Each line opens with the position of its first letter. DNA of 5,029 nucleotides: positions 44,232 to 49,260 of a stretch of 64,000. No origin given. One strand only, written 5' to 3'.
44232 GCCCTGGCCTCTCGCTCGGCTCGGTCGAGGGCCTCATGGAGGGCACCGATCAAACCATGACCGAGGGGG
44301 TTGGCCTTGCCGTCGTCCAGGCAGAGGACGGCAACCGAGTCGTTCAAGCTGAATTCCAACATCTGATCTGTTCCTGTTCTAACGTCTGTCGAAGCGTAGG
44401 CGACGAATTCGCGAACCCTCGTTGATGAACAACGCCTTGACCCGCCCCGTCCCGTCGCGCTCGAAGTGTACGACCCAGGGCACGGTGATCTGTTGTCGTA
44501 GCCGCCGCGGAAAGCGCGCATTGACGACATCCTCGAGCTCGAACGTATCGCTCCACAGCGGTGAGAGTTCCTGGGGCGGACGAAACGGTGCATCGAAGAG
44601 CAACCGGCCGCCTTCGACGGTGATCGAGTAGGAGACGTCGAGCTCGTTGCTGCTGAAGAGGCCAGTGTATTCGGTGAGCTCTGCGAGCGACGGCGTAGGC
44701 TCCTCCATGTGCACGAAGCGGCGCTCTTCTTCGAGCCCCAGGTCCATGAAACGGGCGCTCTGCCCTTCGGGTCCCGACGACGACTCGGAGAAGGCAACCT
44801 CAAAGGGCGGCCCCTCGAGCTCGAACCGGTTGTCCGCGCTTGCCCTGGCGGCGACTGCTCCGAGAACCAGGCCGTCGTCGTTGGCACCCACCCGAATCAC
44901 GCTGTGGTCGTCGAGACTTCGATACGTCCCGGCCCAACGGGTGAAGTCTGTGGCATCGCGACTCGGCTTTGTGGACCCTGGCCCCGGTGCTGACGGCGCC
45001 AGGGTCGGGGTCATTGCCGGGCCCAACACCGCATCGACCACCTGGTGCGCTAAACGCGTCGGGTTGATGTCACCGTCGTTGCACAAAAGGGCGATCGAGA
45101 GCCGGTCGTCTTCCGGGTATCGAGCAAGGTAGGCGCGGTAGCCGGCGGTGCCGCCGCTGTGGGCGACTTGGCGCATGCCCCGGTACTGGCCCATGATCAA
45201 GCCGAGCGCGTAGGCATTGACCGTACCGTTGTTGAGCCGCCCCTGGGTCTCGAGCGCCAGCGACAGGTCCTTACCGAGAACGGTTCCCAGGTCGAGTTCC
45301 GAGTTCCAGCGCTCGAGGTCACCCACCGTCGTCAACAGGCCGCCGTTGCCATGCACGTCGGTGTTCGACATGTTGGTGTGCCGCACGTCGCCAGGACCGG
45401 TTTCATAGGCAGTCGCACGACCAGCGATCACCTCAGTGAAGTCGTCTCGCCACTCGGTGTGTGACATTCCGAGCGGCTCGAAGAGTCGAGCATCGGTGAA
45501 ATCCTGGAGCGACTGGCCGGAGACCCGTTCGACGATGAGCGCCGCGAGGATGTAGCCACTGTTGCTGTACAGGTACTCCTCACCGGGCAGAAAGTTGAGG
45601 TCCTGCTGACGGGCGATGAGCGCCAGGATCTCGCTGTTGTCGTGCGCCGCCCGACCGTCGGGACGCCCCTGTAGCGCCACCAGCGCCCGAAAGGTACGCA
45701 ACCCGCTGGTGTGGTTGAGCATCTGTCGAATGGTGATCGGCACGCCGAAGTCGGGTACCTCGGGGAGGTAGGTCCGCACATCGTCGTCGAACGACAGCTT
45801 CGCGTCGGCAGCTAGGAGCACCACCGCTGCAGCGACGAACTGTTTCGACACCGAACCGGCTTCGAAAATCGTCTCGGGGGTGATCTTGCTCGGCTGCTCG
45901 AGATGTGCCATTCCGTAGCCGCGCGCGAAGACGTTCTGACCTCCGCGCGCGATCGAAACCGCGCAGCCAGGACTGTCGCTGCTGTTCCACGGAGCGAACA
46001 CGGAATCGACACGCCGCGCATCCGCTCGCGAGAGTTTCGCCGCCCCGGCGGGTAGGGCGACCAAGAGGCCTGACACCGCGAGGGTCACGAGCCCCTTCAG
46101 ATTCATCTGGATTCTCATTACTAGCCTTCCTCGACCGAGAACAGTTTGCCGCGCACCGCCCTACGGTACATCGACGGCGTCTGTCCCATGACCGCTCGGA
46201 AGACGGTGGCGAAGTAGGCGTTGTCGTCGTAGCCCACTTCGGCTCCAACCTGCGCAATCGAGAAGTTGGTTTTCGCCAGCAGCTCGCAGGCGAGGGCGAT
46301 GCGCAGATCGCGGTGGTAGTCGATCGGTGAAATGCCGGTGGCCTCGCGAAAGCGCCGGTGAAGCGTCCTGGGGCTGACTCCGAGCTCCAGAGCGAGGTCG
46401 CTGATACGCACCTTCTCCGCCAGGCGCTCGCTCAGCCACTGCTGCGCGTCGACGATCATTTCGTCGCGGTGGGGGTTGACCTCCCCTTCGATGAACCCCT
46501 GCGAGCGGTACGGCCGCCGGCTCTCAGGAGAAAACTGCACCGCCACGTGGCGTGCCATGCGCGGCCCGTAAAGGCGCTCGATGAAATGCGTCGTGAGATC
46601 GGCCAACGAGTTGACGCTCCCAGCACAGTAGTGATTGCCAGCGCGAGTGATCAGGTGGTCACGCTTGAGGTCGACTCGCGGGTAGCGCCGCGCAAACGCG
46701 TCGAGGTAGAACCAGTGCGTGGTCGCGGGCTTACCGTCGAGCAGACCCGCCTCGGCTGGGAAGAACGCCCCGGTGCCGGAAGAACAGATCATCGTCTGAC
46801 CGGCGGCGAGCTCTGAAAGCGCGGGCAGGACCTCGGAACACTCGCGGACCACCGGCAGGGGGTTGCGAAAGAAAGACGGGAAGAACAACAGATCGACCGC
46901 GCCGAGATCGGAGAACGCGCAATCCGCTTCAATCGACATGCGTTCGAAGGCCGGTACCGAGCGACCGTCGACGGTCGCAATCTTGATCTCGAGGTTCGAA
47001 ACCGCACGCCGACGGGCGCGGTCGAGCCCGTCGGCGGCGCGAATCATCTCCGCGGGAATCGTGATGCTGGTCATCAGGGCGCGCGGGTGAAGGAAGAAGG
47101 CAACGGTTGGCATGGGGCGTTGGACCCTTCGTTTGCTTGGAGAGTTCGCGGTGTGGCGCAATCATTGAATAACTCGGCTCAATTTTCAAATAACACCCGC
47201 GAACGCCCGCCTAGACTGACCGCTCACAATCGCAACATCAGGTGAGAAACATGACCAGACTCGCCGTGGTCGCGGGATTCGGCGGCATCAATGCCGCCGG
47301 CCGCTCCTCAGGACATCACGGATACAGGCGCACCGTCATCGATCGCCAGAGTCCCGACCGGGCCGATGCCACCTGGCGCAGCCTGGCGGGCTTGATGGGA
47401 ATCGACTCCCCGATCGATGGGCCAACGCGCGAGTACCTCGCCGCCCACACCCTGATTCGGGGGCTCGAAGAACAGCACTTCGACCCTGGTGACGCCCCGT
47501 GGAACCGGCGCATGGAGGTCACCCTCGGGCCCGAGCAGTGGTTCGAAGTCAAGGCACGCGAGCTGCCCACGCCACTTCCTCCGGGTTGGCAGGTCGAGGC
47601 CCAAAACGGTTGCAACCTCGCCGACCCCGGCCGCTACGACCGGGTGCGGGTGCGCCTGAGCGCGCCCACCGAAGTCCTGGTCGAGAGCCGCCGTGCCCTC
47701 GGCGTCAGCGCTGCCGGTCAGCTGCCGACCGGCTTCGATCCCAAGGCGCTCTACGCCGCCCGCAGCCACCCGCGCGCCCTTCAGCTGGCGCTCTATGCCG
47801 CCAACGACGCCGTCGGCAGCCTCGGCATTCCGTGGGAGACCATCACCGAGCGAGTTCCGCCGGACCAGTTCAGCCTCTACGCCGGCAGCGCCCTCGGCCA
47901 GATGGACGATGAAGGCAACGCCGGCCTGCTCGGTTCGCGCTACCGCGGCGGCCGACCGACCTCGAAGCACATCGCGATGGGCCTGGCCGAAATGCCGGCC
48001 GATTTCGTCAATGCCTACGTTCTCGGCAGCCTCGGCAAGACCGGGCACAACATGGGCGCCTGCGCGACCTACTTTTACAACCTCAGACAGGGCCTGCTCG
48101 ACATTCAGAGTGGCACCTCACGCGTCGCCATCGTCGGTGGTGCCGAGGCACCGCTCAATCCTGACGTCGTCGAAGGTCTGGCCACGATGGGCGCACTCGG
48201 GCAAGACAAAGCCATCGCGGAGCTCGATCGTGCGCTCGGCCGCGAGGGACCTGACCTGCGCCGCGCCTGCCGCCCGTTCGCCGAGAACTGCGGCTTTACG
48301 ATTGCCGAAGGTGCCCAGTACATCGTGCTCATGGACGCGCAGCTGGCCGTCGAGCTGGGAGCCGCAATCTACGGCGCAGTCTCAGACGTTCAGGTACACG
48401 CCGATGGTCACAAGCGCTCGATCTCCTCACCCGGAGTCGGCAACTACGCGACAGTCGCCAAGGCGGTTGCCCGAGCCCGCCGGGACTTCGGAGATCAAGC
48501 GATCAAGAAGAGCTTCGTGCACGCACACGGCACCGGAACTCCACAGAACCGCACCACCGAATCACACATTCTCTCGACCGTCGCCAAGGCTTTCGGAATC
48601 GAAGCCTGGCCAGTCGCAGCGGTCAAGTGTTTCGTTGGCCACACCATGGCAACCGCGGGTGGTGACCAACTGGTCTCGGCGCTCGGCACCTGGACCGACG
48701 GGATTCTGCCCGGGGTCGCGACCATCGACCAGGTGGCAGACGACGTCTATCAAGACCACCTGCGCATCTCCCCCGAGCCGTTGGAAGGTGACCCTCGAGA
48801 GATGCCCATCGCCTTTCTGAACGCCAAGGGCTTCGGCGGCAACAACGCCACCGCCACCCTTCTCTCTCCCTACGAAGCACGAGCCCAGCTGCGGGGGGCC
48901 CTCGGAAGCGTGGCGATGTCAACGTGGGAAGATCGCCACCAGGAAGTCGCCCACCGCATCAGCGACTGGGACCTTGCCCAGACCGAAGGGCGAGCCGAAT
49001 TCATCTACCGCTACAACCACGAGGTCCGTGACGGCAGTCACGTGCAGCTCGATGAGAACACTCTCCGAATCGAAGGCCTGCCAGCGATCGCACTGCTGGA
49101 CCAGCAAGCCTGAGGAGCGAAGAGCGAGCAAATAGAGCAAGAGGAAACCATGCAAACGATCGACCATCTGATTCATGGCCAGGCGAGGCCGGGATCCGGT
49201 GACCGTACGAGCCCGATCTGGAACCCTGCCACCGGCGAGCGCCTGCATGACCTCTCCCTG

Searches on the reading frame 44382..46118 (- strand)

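Call 65: search_protein_families(library=pfam, proteins=[window:44382-46118:-], max_evalue=0.001)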
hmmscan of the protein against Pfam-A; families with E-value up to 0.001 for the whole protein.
window:44382-46118:- (579 aa): 2 families
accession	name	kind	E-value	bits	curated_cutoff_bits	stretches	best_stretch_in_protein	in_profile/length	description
PF00144.29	Beta-lactamase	-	2.8e-60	204.7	27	1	46-355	11-317/329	Beta-lactamase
PF11954.13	DUF3471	-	1.2e-06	29.3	29.3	0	473-566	4-89/103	Domain of unknown function (DUF3471)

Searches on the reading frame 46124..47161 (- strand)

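Call 65: search_protein_families(library=pfam, proteins=[window:46124-47161:-], max_evalue=0.001)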
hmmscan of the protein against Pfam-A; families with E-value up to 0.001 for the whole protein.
window:46124-47161:- (346 aa): 3 families
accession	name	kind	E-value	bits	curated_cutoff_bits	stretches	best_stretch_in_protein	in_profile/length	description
PF12833.13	HTH_18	-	4e-25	88.3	33.6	1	256-334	1-79/80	Helix-turn-helix domain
PF00165.29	HTH_AraC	-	3.2e-21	75.4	26.6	2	296-334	2-42/42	Bacterial regulatory helix-turn-helix proteins, AraC family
PF01965.30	DJ-1_PfpI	-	0.00044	20.5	26.6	1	38-156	21-128/165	DJ-1/PfpI family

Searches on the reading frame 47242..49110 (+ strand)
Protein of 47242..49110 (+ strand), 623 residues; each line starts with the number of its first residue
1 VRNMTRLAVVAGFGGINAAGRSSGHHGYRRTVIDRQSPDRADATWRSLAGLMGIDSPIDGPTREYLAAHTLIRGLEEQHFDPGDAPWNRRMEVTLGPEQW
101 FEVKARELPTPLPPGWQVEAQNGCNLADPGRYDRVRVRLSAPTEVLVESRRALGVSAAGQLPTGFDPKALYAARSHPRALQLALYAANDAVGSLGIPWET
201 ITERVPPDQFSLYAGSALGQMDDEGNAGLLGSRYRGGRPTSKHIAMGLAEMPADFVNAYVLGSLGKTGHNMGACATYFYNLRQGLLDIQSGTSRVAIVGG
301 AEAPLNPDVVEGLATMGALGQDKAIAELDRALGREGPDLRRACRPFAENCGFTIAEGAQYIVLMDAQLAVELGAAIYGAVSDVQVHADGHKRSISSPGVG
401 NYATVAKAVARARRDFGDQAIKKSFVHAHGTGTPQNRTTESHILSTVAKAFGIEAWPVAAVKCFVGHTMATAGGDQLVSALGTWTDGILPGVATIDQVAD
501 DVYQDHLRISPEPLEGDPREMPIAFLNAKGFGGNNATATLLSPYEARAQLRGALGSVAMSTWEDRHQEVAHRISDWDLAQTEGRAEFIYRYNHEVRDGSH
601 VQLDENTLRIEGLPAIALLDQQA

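Call 65: search_protein_families(library=pfam, proteins=[window:47242-49110:+], max_evalue=0.001)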
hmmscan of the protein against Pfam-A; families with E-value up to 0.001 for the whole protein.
window:47242-49110:+ (623 aa): 2 families
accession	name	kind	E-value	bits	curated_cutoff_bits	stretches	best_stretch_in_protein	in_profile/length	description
PF00109.32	ketoacyl-synt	-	1.9e-11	44.5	20.8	1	128-367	37-250/252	Beta-ketoacyl synthase, N-terminal domain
PF02801.28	Ketoacyl-synt_C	-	1.5e-09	38.3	20.8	1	377-493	1-116/119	Beta-ketoacyl synthase, C-terminal domain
